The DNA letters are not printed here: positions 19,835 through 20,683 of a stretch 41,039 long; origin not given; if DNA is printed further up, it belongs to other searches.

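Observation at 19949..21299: Four copies of an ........-centred palindrome bracket a PaaX-like (wHTH + Cas2-like) regulator inside the oxidative pentose-phosphate cluster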

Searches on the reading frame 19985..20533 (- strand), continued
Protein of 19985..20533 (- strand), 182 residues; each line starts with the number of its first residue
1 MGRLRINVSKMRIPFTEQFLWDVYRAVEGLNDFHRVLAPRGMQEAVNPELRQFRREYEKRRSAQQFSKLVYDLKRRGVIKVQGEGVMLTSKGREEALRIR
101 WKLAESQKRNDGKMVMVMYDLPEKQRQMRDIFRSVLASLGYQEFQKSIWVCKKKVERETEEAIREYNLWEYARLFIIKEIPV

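Call 30: fold_search(model_id=the predicted structure, library=pdb)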
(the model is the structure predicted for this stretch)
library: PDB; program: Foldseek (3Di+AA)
matches with E <= 10: 717; with E <= 0.001: 0
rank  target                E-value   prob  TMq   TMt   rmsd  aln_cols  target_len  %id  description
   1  5zyf_D                1.0e-02  1.00  0.30  0.54   3.6        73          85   26  Crystal structure of Streptococcus pyogenes type II-A Cas2 (released 2018-08-15)
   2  5zyf_E                1.1e-02  1.00  0.30  0.59   3.2        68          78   24  Crystal structure of Streptococcus pyogenes type II-A Cas2 (released 2018-08-15)
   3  5zyf_F                2.1e-02  1.00  0.31  0.61   3.0        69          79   25  Crystal structure of Streptococcus pyogenes type II-A Cas2 (released 2018-08-15)
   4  6jhz_A                2.3e-02  1.00  0.33  0.58   3.5        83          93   20  Crystal structure of cas2 (released 2020-03-25)
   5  8a39_AP1              2.3e-02  0.98  0.43  0.29   6.8       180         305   14  Crystal Structure of PaaX from Escherichia coli W (released 2023-07-05)
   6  5zyf_C                2.5e-02  1.00  0.30  0.58   2.8        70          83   21  Crystal structure of Streptococcus pyogenes type II-A Cas2 (released 2018-08-15)
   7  5zyf_B                2.9e-02  1.00  0.31  0.58   3.2        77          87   23  Crystal structure of Streptococcus pyogenes type II-A Cas2 (released 2018-08-15)
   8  5xvn_F                3.3e-02  1.00  0.32  0.48   3.4        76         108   18  E. far Cas1-Cas2/prespacer binary complex (released 2017-10-04)
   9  8ia4_A                3.3e-02  1.00  0.30  0.49   3.8        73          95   22  Crystal structure of Cas2 in complex with AcrVA5-peptide (released 2023-03-22)
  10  7b1v_B                4.4e-02  1.00  0.38  0.30   2.3        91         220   23  DtxR-like iron-dependent regulator IdeR complexed with cobalt (released 2021-03-03)
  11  1bi3_B                5.0e-02  1.00  0.38  0.46   2.5        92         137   21  STRUCTURE OF APO-AND HOLO-DIPHTHERIA TOXIN REPRESSOR (released 1999-06-22)
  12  4fpi_A                5.0e-02  0.93  0.27  0.42   4.7        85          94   13  Crystal Structure of 5-chloromuconolactone isomerase from Rhodococcus opacus 1CP (released 2013-04-24)
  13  2it0_C                5.3e-02  0.96  0.36  0.43  10.3       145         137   19  Crystal structure of a two-domain IdeR-DNA complex crystal form II (released 2007-02-13)
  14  7b24_B                6.0e-02  1.00  0.37  0.29   2.3        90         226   22  DtxR-like iron-dependent regulator IdeR (P39G variant) complexed with cobalt and its consensus DNA-binding sequence (released 2021-03-03)
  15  5zyf_A                6.0e-02  0.98  0.30  0.51   3.8        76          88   24  Crystal structure of Streptococcus pyogenes type II-A Cas2 (released 2018-08-15)
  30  2ia0_B                9.6e-02  0.44  0.27  0.29  12.3       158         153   13  Transcriptional Regulatory Protein PF0864 From Pyrococcus Furiosus a Member of the ASNC Family (PF0864) (released 2006-10-31)
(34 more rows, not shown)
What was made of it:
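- Closest known: PaaX. Same: Foldseek aligns 180 columns to 8a39 (call 30).
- Closest known: Lrp/AsnC. Same: The second domain drives oligomerisation (own knowledge; a weak Foldseek hit to 2ia0, call 30).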

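Call 35: search_protein_families(library=pfam, alignment_id=A3, max_evalue=0.00001)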
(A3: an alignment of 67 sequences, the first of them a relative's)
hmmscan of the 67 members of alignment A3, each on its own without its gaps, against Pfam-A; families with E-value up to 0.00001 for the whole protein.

A. member 1, L011:2308-3027:+ (239 aa): 1 family
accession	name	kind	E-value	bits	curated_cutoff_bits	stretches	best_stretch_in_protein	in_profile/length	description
PF01182.26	Glucosamine_iso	-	3.8e-19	69.9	27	1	9-225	3-218/225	Glucosamine-6-phosphate isomerases/6-phosphogluconolactonase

B. families by the number of members that match (of 67 scanned): 93 families (the first 25 are shown)
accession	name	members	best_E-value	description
PF02388.22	FemAB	4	5.1e-41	FemAB family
PF13480.13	Acetyltransf_6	4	9.9e-16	Acetyltransferase (GNAT) domain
PF09334.17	tRNA-synt_1g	3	2.1e-103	tRNA synthetases class I (M)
PF01098.24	FTSW_RODA_SPOVE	3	5.3e-89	Cell cycle protein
PF00133.28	tRNA-synt_1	3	9.2e-83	tRNA synthetases class I (I, L, M and V)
PF01131.25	Topoisom_bac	2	3.1e-134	DNA topoisomerase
PF07517.20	SecA_DEAD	2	2.8e-125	SecA DEAD-like domain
PF01653.23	DNA_ligase_aden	2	7e-87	NAD-dependent DNA ligase adenylation domain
PF21090.3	P-loop_SecA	2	9.1e-81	SecA P-loop domain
PF01041.23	DegT_DnrJ_EryC1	2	1.8e-72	DegT/DnrJ/EryC1/StrS aminotransferase family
PF00398.26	RrnaAD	2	5.6e-61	Ribosomal RNA adenine dimethylase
PF07516.18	SecA_SW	2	2.5e-42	SecA Wing and Scaffold domain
PF01043.26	SecA_PP_bind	2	4.8e-35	SecA preprotein cross-linking domain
PF03120.22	DNA_ligase_OB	2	1.8e-34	NAD-dependent DNA ligase OB-fold domain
PF08264.19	Anticodon_1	2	3.4e-32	Anticodon-binding domain of tRNA ligase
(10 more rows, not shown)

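Call 65: find_related_loci(query=A5, collection=genome_contigs, flank=600)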
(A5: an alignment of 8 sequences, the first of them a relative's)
Query A5 (192 aa) in genome_contigs; peptide patterns used: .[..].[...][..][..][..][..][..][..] (x = any residue, [..] = any of these).
171 stretches matched a pattern; 152 encode a relative of the query (tblastn E <= 1e-3); the best 80 are kept; 80 distinct loci.
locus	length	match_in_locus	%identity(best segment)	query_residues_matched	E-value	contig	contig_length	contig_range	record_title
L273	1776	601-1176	99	1-192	3e-127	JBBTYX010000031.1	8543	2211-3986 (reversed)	MAG: Patescibacteria group bacterium isolate H52-bin088_1 H52_bin088_1_000000000031, whole genome shotgun sequence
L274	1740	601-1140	47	1-189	2e-46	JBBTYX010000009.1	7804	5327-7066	MAG: Patescibacteria group bacterium isolate H52-bin088_1 H52_bin088_1_000000000009, whole genome shotgun sequence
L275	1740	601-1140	49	1-189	2e-43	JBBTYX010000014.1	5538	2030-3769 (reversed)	MAG: Patescibacteria group bacterium isolate H52-bin088_1 H52_bin088_1_000000000014, whole genome shotgun sequence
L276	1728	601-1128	46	1-185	2e-43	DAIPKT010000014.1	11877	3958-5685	MAG TPA_asm: bacterium isolate CTOTU21511 NODE_2576_length_11877_cov_11.602605, whole genome shotgun sequence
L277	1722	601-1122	42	3-185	2e-40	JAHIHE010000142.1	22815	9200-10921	MAG: Patescibacteria group bacterium isolate KR11_N3.mb.38 KR11_N3.mb.38_k141_294686, whole genome shotgun sequence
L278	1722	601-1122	40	3-185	7e-39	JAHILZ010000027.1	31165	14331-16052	MAG: Patescibacteria group bacterium isolate KR13_N2.mb.46 KR13_N2.mb.46_k141_114521, whole genome shotgun sequence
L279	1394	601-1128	42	1-185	3e-39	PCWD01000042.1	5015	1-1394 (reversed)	MAG: Parcubacteria group bacterium CG11_big_fil_rev_8_21_14_0_20_39_14 CG11_8_21_14_0.20_scaffold_12302_c, whole genome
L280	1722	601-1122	39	3-185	9e-39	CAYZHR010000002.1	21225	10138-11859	MAG TPA_asm: uncultured Candidatus Saccharibacteria bacterium isolate binchicken_co387_45 genome assembly, contig: NODE_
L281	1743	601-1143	40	3-185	2e-37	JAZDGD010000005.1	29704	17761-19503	MAG: Patescibacteria group bacterium isolate MEGAHIT-group-0.234 k141_4522526, whole genome shotgun sequence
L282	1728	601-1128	41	2-185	2e-37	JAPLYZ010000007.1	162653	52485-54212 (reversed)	MAG: Candidatus Staskawiczbacteria bacterium isolate LacPavin_0920_WC70_MAG_39_33 LacPavin_0920_WC70_scaffold_341147, wh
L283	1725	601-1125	42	3-185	2e-37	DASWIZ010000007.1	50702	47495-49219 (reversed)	MAG TPA_asm: Candidatus Paceibacterota bacterium isolate SMAG_U2882 k141_1908040, whole genome shotgun sequence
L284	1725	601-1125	39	3-186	9e-37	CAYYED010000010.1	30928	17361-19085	MAG TPA_asm: uncultured Candidatus Saccharibacteria bacterium isolate SRP067234_co1_184 genome assembly, contig: k99_937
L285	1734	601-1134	40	3-185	9e-37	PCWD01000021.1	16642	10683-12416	MAG: Parcubacteria group bacterium CG11_big_fil_rev_8_21_14_0_20_39_14 CG11_8_21_14_0.20_scaffold_2929_c, whole genome s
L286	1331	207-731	37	3-185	1e-36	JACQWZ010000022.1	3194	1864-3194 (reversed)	MAG: Candidatus Kuenenbacteria bacterium isolate NC_groundwater_1502_Pr4_B-0.1um_29_5 SR1-18-B1_scaffold_40770, whole ge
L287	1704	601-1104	41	5-182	2e-36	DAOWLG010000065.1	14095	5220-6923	MAG TPA_asm: Candidatus Nealsonbacteria bacterium isolate CSMAG_2115 CSMAG_2115_k141_637367_length_14095_cov_35.0000, wh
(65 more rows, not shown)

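Call 71: search_solved_structures(query=A1, max_evalue=1, show_alignments=3)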
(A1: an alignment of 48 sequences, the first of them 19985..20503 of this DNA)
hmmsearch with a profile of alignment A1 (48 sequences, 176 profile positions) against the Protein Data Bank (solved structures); distinct sequences matched with E-value up to 1: 17.
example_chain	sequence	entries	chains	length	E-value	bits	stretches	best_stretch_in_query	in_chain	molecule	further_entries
3exc_X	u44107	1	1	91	0.0033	20.6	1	108-162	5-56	Uncharacterized protein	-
1tbx_A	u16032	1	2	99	0.014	18.5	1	51-103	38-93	Hypothetical 11.0 kDa protein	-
6jhz_A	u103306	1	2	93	0.021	17.9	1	109-143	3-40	CRISPR-associated endoribonuclease Cas2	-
8ia4_A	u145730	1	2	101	0.023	17.8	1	109-143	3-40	CRISPR-associated endoribonuclease Cas2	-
3ui3_A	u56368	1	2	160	0.14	15.2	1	120-160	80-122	Immunoglobulin G-binding protein G, Virulence-associated protein D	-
5xvn_E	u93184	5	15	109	0.15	15.1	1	109-143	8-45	CRISPR-associated endoribonuclease Cas2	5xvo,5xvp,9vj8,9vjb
6fi9_A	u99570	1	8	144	0.17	14.9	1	7-88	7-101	Transcriptional regulator ZitR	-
3cta_A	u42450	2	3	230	0.2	14.7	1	52-89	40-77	Riboflavin kinase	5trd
5zyf_A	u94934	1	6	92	0.22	14.6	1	109-143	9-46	CRISPR-associated endoribonuclease Cas2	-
2ivy_A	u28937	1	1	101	0.25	14.4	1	108-148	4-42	HYPOTHETICAL PROTEIN SSO1404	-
4asn_A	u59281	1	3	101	0.25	14.4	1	32-98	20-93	TUBR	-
5yi0_B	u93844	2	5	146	0.25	14.4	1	7-87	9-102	Zinc transport transcriptional regulator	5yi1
2i8e_A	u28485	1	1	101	0.26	14.4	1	108-148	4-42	Hypothetical protein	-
6cmy_A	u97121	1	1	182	0.28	14.3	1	80-137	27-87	Melanoregulin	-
6qxf_K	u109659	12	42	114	0.3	14.1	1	109-143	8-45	CRISPR-associated endoribonuclease Cas2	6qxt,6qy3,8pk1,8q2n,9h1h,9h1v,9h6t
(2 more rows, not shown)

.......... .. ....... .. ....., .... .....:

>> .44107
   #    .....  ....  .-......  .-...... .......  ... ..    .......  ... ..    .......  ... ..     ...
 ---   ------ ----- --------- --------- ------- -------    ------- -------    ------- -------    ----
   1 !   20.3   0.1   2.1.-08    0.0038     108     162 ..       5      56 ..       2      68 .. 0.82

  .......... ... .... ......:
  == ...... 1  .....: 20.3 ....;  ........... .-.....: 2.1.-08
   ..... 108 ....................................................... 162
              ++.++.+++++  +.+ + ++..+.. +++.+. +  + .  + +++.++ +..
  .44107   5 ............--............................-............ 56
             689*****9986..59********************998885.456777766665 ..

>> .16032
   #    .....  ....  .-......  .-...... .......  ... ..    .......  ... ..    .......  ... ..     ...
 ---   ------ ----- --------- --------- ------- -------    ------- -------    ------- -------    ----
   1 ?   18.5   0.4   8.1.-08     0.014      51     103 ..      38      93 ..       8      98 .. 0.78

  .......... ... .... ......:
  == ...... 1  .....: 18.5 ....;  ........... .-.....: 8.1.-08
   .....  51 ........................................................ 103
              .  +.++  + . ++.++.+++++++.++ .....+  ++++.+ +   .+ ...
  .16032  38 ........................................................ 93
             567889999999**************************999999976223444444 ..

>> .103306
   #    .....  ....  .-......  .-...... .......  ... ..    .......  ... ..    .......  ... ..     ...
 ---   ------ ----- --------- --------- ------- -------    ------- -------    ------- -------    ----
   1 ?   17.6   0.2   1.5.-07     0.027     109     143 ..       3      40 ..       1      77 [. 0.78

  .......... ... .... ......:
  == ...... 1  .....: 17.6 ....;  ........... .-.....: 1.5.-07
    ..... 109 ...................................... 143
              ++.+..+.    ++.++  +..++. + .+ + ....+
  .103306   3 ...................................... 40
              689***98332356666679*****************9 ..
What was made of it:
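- Closest known: Cas2. Same: These are the best PDB matches by sequence and fold (calls 30, 71).
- The closest PDB sequence matches are Cas2 proteins, including the SSO8090 RNase (calls 30, 71).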

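Call 73: search_protein_families(library=pfam, proteins=[L001:1067-1648:+], max_evalue=0.01)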
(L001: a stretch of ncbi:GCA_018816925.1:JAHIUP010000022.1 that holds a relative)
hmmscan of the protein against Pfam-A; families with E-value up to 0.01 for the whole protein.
L001:1067-1648:+ (193 aa): 0 families
